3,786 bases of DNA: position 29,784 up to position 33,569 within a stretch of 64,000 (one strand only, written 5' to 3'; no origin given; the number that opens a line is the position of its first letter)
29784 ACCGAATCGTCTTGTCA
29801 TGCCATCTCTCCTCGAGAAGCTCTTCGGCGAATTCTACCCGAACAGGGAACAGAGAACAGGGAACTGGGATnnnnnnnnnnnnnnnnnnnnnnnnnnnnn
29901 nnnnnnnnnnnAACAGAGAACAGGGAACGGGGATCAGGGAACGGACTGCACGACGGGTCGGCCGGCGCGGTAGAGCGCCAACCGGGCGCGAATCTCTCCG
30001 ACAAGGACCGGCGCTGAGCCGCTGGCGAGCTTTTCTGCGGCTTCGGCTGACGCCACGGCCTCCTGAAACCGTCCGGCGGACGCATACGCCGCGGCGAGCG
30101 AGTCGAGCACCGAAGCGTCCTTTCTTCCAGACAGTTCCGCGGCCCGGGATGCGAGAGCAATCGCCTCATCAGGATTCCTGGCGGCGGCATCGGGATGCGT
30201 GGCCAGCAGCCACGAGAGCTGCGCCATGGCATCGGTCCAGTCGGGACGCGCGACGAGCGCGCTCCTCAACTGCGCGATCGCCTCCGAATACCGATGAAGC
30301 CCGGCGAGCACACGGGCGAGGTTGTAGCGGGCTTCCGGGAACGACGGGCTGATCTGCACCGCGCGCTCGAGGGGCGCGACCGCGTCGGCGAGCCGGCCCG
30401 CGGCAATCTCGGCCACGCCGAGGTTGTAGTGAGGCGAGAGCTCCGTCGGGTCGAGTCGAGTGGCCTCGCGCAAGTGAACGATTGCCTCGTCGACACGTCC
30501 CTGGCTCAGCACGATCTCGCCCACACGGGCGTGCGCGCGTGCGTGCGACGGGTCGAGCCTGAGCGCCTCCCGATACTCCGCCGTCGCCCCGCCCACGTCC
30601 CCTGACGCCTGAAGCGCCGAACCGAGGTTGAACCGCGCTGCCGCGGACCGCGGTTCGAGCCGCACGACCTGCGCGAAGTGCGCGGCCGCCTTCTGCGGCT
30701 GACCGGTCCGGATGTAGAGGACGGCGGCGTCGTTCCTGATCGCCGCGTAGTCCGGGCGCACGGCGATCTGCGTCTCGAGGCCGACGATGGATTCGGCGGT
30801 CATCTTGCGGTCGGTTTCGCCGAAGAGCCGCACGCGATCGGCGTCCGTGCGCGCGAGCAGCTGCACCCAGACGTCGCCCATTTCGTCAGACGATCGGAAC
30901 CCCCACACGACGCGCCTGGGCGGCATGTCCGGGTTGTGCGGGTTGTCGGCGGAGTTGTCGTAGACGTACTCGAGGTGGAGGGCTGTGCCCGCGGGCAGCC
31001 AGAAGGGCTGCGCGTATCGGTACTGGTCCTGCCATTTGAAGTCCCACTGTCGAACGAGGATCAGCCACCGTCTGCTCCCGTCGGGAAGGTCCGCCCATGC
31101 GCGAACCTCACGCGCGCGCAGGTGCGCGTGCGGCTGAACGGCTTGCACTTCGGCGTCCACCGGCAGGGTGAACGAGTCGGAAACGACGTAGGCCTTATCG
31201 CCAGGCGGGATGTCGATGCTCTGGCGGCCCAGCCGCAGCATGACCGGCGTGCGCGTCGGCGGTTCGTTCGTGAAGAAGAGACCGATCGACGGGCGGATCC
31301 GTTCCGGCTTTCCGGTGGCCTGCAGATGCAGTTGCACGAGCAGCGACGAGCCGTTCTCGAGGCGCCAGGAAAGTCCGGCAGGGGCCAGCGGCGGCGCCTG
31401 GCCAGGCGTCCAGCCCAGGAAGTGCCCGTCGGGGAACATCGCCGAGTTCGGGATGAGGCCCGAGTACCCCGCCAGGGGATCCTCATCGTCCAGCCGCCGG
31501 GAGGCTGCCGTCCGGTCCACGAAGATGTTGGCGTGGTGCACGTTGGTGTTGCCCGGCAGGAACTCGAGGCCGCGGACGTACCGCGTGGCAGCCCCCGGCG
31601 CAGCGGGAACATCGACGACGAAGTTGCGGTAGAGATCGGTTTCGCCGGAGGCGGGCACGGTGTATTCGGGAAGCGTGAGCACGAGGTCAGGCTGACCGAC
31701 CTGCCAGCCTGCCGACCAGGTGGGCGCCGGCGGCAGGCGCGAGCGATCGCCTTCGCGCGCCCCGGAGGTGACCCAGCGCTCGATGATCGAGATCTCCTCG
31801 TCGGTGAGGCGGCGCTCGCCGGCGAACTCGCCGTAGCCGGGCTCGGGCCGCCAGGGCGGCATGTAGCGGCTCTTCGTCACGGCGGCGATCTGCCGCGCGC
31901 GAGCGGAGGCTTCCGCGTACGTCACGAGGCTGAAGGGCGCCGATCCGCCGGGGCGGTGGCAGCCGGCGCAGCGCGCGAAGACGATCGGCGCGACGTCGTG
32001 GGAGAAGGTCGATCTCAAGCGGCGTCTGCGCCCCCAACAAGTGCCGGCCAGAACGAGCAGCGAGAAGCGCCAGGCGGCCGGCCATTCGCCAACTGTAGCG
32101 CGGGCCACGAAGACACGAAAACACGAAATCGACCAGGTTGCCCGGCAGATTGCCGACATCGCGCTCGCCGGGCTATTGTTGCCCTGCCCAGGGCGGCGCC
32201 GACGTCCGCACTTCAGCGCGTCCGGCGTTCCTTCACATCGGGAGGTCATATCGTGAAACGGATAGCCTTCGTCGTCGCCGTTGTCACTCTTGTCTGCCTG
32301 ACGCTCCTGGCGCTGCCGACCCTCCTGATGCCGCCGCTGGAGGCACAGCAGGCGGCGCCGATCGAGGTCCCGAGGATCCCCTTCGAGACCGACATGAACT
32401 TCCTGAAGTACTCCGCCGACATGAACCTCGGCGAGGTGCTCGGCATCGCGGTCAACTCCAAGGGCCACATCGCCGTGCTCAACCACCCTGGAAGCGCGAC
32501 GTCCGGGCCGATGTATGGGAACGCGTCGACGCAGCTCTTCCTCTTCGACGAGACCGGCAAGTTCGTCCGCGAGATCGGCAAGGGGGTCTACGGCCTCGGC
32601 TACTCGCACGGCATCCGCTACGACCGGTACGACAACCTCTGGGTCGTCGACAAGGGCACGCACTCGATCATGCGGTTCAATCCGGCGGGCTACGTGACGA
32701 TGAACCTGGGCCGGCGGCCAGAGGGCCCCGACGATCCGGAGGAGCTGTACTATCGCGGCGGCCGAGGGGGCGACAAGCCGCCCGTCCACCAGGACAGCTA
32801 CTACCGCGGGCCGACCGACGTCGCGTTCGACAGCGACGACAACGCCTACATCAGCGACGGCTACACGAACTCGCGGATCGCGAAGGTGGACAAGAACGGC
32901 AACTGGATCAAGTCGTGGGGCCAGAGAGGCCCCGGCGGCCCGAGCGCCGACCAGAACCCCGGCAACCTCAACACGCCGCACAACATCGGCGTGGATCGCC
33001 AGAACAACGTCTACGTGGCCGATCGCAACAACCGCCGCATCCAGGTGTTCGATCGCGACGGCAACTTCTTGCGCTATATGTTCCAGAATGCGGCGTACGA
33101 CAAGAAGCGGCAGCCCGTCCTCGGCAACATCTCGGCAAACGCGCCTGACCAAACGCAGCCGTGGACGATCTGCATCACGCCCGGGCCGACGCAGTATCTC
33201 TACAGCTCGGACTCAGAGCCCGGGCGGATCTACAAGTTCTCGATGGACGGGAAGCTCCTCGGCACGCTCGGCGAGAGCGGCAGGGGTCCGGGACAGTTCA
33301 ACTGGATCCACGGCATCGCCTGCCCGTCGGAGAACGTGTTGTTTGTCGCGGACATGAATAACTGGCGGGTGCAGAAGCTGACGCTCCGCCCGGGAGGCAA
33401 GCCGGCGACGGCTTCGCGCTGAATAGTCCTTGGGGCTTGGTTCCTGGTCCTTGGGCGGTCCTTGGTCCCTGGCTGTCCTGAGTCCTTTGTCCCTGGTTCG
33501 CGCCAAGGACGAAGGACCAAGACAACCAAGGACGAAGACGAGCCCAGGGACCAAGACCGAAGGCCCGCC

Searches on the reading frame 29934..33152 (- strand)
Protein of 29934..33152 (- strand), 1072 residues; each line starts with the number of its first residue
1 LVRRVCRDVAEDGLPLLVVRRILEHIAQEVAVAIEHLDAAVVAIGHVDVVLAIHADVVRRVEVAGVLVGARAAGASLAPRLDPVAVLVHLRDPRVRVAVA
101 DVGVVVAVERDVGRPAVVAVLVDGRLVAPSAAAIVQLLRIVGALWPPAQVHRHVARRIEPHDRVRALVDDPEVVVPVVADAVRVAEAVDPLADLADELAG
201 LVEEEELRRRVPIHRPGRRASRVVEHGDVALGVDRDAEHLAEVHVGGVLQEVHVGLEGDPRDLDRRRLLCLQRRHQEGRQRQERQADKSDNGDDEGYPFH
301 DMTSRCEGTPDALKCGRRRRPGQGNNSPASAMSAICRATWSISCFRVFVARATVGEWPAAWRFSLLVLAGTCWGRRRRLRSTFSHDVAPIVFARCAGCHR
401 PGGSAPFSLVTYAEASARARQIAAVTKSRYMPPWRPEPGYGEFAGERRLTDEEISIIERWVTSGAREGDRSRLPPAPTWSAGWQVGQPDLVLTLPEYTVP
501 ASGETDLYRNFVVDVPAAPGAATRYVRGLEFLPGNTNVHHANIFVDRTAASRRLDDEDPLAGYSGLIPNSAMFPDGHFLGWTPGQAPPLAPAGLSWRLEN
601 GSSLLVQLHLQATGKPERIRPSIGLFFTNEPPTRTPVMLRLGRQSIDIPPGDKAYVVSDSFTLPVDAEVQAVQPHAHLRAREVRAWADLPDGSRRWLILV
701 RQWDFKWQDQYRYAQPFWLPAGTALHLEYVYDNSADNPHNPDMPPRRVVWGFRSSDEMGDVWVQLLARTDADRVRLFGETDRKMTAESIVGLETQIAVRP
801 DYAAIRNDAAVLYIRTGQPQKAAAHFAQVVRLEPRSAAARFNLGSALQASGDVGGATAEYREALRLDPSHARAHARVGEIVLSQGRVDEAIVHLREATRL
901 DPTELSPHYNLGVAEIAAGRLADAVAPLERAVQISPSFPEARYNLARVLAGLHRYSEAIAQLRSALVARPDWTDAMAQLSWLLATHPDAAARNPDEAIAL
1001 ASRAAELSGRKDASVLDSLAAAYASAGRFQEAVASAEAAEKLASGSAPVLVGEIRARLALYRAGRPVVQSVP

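Call 55: search_protein_families(library=pfam, proteins=[window:29934-33152:-], max_evalue=0.0001)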
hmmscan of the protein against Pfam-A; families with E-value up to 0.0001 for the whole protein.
window:29934-33152:- (1072 aa): 16 families
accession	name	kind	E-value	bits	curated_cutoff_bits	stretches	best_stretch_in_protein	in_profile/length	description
PF07719.23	TPR_2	-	2.3e-28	96.4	27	0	837-870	1-34/34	Tetratricopeptide repeat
PF13414.12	TPR_11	-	2.7e-26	91.4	26.8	2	878-914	1-37/42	TPR repeat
PF14559.12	TPR_19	-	6.4e-23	81.3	25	3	916-979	2-68/68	Tetratricopeptide repeat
PF00515.34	TPR_1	-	6.5e-23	80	27.8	0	871-903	1-33/34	Tetratricopeptide repeat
PF13432.12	TPR_16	-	9.9e-21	74.3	32.7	3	843-903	3-63/65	Tetratricopeptide repeat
PF13428.12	TPR_14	-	1.6e-18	65.7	23.5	0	909-947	5-43/44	Tetratricopeptide repeat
PF13181.12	TPR_8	-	1.6e-18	65.6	25.7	0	838-870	2-34/34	Tetratricopeptide repeat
PF13431.12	TPR_17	-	2.1e-18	65.4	24.4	0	929-959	3-33/34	Tetratricopeptide repeat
PF13424.12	TPR_12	-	5.2e-14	52.6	30.1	0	837-901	3-75/77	Tetratricopeptide repeat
PF13374.12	TPR_10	-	5.7e-10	39.3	27.5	0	1013-1038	2-27/42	Tetratricopeptide repeat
PF12895.13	ANAPC3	-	2.7e-09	37.6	27.2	0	918-963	36-80/82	Anaphase-promoting complex, cyclosome, subunit 3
PF13371.12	TPR_9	-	9.4e-08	32.4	35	0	813-874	5-66/73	Tetratricopeptide repeat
PF14561.12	TPR_20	-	3.5e-07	30.9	25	0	786-864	5-85/90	Tetratricopeptide repeat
PF13174.12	TPR_6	-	2.9e-06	28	26.3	0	810-836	7-33/33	Tetratricopeptide repeat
PF13176.12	TPR_7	-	3.1e-05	24.1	27.9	0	1016-1037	2-23/36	Tetratricopeptide repeat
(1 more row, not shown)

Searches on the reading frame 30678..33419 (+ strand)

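Call 55: search_protein_families(library=pfam, proteins=[window:30678-33419:+], max_evalue=0.0001)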
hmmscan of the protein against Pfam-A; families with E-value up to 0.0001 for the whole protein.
window:30678-33419:+ (914 aa): 2 families
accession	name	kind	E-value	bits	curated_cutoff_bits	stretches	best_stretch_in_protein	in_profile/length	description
PF01436.27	NHL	-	5.5e-16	58.1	20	1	764-791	1-28/28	NHL repeat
PF17170.10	DUF5128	-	4.7e-07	29.7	22.9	0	616-636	62-82/321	6-bladed beta-propeller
